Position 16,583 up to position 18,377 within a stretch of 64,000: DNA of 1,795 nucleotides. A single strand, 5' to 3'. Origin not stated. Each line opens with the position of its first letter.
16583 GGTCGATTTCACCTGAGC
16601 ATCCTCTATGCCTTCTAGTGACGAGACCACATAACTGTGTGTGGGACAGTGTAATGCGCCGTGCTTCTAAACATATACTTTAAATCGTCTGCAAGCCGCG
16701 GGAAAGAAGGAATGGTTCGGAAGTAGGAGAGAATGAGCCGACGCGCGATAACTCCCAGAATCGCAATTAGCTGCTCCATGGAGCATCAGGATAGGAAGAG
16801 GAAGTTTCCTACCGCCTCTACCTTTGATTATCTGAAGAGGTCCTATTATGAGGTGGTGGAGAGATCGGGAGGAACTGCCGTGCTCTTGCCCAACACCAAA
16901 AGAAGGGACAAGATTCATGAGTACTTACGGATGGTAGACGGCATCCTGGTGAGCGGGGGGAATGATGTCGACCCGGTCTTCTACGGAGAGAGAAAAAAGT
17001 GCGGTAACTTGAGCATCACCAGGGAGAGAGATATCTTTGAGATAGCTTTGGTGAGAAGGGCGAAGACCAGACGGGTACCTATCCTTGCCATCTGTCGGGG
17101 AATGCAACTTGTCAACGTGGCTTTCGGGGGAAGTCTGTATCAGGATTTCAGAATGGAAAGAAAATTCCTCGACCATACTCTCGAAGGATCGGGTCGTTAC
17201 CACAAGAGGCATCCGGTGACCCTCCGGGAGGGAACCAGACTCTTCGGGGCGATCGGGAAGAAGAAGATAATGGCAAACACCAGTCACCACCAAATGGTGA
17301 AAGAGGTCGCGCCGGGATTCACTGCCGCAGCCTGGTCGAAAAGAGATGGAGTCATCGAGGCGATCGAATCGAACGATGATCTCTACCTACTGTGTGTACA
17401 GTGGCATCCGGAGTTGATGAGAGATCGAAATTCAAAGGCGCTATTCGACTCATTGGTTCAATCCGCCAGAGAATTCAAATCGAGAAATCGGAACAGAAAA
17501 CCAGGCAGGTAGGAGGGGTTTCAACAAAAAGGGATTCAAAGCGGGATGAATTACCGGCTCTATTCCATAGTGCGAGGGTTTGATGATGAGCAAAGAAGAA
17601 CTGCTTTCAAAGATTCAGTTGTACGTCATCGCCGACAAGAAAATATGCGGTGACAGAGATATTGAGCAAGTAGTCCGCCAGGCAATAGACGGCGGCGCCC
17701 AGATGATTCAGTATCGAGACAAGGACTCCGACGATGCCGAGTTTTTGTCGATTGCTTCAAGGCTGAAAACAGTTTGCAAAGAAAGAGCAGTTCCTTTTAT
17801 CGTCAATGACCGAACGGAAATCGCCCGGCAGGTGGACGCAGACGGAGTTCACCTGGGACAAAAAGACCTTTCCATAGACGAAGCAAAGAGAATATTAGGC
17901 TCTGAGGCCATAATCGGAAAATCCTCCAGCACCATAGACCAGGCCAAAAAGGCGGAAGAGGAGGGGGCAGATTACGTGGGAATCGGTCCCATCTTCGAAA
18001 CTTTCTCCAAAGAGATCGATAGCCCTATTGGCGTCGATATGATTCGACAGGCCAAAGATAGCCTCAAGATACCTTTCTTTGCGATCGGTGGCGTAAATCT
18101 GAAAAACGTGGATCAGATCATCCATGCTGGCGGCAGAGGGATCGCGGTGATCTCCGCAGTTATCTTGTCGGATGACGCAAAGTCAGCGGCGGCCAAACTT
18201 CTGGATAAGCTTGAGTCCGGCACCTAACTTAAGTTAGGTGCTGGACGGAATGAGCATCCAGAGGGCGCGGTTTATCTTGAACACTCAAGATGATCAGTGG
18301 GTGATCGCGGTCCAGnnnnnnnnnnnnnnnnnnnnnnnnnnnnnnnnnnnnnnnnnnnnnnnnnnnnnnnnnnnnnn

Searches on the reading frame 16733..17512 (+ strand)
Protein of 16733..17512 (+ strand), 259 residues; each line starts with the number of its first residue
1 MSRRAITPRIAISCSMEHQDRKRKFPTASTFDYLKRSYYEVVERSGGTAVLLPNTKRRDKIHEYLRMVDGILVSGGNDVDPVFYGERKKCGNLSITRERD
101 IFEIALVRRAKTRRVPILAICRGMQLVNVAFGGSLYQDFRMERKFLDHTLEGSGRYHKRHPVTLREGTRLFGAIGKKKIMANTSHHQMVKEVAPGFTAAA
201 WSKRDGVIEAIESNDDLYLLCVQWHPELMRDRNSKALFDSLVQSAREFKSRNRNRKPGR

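Call 36: search_protein_families(library=pfam, proteins=[window:16733-17512:+], max_evalue=0.00001)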
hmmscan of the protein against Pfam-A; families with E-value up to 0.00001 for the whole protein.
window:16733-17512:+ (259 aa): 2 families
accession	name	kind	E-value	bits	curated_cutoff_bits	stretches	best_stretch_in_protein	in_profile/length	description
PF07722.19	Peptidase_C26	-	9.9e-66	222.1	20.5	1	10-227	3-219/219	Peptidase C26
PF00117.34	GATase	-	1e-18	68.2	22.8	1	45-241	20-187/190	Glutamine amidotransferase class-I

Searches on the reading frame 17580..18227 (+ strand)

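Call 36: search_protein_families(library=pfam, proteins=[window:17580-18227:+], max_evalue=0.00001)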
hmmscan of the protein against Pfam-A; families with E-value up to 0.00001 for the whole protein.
window:17580-18227:+ (215 aa): 1 family
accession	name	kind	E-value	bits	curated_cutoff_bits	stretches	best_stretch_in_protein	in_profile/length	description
PF02581.23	TMP-TENI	-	2.2e-66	223.1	27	1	14-194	1-180/180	Thiamine monophosphate synthase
